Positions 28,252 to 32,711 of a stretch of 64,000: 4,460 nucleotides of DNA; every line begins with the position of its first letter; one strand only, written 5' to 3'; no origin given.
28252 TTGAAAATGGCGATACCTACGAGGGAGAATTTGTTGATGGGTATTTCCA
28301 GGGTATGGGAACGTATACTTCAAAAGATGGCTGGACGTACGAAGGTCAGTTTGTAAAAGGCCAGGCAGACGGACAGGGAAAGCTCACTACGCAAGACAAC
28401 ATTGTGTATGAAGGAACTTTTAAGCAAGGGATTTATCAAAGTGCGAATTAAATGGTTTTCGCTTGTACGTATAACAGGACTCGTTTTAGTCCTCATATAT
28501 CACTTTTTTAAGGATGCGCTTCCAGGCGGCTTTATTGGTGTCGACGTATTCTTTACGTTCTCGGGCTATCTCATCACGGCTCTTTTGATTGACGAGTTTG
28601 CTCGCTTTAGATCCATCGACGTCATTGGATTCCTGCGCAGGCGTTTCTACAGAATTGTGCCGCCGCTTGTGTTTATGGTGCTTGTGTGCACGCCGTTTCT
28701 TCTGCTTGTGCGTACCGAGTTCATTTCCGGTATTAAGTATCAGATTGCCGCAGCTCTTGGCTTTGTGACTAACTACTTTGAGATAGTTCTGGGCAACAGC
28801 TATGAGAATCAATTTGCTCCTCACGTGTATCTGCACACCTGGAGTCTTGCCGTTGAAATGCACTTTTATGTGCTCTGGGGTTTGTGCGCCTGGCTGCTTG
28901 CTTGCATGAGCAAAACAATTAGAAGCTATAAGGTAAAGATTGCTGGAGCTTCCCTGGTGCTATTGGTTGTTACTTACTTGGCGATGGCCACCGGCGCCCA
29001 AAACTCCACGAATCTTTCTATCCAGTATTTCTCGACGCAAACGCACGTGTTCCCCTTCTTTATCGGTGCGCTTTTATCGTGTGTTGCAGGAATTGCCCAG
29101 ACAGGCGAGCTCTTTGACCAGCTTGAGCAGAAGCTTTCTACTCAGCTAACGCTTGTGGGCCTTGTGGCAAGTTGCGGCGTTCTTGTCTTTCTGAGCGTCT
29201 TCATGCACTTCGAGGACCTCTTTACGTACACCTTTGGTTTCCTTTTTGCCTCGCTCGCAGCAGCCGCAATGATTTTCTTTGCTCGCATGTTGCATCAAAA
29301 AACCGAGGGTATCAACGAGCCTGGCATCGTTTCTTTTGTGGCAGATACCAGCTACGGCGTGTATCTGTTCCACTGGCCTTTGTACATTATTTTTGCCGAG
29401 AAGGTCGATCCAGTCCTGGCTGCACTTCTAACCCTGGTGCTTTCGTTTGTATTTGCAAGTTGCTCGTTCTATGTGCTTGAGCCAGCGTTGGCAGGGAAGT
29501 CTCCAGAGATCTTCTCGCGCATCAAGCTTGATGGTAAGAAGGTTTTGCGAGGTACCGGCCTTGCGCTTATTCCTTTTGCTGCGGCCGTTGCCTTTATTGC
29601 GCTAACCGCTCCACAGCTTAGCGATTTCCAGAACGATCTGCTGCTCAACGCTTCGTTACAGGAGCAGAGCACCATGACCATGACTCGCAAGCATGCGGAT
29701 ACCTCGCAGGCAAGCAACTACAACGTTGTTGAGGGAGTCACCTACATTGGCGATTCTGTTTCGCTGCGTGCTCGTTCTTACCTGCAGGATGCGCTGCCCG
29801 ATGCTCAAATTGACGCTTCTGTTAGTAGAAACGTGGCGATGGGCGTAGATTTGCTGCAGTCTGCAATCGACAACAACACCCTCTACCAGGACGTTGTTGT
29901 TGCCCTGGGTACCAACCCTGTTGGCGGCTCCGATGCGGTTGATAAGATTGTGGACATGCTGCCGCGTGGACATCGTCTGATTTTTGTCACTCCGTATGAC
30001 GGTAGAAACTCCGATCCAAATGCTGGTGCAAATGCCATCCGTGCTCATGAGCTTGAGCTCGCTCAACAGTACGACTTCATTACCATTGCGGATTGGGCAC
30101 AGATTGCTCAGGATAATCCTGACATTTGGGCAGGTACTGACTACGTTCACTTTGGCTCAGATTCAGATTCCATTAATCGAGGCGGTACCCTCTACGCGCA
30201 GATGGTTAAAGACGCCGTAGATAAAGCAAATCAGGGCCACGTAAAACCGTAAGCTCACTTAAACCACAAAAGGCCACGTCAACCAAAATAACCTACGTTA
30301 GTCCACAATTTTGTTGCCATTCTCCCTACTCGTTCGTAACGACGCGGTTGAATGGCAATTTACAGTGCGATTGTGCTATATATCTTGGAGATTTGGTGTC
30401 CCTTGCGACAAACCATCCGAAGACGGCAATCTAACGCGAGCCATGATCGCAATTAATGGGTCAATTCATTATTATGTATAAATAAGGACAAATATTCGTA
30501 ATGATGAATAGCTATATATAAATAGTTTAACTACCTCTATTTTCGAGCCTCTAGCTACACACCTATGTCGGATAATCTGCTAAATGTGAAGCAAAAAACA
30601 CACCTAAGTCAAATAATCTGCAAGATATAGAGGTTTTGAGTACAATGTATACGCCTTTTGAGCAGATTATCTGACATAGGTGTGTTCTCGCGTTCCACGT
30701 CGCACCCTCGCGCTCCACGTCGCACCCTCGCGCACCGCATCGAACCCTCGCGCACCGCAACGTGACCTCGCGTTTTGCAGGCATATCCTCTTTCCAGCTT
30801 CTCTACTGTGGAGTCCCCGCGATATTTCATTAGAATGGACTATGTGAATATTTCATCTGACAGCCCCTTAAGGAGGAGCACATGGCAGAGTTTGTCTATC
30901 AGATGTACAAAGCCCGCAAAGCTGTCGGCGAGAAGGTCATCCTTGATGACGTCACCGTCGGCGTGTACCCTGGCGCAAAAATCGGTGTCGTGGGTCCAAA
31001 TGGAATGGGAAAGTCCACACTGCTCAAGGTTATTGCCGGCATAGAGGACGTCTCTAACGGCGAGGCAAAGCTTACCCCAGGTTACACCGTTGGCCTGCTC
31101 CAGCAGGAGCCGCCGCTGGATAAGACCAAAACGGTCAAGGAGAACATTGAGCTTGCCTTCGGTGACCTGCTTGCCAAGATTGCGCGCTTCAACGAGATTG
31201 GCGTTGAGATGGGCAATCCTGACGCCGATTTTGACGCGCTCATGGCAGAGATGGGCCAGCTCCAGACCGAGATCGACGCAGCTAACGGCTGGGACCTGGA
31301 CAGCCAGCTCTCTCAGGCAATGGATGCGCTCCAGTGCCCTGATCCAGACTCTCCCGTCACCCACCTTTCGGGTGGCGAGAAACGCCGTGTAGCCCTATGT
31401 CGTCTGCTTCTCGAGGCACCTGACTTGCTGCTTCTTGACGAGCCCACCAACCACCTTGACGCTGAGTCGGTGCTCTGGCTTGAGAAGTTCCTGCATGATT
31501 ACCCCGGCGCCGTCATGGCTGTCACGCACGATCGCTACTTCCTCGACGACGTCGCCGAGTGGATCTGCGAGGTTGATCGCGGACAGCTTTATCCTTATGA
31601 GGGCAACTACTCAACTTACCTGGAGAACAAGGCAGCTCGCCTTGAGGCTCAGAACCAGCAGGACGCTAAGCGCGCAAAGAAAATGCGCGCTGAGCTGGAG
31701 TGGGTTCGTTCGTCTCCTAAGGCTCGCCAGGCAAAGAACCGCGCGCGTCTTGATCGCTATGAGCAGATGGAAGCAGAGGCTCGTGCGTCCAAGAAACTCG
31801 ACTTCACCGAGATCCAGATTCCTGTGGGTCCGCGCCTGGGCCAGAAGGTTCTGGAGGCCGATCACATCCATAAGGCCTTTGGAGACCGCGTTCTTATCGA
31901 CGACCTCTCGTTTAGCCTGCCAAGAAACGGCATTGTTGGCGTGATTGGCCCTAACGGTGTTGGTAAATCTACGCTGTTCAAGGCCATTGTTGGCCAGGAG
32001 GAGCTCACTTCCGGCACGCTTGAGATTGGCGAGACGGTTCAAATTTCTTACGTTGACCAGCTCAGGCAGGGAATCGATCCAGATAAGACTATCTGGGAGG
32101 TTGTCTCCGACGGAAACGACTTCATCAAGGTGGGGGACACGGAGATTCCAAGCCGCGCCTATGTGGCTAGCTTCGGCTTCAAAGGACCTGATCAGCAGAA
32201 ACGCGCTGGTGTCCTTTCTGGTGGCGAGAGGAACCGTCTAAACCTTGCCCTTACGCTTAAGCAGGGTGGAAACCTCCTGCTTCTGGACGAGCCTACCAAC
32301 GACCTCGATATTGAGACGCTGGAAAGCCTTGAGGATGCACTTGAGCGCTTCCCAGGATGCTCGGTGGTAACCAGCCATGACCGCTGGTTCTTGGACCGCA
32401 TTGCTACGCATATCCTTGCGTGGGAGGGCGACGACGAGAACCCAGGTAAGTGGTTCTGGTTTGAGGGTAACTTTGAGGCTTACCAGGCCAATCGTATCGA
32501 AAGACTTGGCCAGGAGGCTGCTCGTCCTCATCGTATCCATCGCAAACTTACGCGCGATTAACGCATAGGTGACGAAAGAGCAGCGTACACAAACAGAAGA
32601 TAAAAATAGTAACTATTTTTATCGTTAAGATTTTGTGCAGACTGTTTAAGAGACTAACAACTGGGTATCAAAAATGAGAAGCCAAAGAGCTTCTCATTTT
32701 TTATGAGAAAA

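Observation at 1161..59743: Hyper-abundant, sense-oriented 11/12-mer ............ spread through genes and spacers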

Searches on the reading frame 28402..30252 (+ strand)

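Call 50: search_protein_families(library=pfam, proteins=[window:28402-30252:+], max_evalue=0.00001)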
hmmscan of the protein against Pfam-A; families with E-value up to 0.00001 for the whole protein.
window:28402-30252:+ (616 aa): 1 family
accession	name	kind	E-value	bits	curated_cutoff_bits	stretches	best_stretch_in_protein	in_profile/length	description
PF01757.29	Acyl_transf_3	-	1.7e-25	90.2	31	1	17-352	2-317/326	Acyltransferase domain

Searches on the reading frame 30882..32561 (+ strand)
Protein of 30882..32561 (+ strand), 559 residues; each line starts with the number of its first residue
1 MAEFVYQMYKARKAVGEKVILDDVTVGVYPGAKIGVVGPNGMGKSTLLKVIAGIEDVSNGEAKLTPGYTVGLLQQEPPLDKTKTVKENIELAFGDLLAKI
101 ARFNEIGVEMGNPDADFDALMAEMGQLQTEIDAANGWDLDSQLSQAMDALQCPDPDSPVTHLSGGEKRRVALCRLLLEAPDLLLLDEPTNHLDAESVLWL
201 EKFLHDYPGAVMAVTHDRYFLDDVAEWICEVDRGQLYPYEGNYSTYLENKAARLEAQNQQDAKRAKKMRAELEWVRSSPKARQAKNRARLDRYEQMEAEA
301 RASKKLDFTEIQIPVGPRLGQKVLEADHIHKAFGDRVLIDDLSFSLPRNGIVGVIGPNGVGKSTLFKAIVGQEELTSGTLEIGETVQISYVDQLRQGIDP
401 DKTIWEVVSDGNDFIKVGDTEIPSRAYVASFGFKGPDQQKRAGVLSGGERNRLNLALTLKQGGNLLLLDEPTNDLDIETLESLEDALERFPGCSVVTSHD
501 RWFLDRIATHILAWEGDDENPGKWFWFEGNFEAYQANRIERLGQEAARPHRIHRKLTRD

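Call 50: search_protein_families(library=pfam, proteins=[window:30882-32561:+], max_evalue=0.00001)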
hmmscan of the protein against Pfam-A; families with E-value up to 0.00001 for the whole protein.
window:30882-32561:+ (559 aa): 9 families
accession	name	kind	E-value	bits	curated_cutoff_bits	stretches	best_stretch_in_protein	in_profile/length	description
PF00005.33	ABC_tran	-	1.4e-51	175.1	25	2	21-190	1-137/137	ABC transporter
PF13304.12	AAA_21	-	3e-17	64.1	27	0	351-384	1-42/304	AAA domain, putative AbiEii toxin, Type IV TA system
PF12848.13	ABC_tran_Xtn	-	2.7e-16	59.9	25.9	1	229-306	1-83/85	ABC transporter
PF02463.25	SMC_N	-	3.8e-09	36.8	40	0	349-369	24-44/220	RecF/RecN/SMC N terminal domain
PF01926.29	MMR_HSR1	-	5.5e-07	30.1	21.9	0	352-380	2-30/113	50S ribosome-binding GTPase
PF13555.12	AAA_29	-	8.7e-07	29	27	0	343-369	16-42/61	P-loop containing region of AAA domain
PF03193.22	RsgA_GTPase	-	2.8e-06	27.7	30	0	341-378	99-135/174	RsgA GTPase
PF00931.28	NB-ARC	-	3.7e-06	26.8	23.5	0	349-394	18-63/248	NB-ARC domain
PF13476.12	AAA_23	-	8.6e-06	27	27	0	341-369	12-39/201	AAA domain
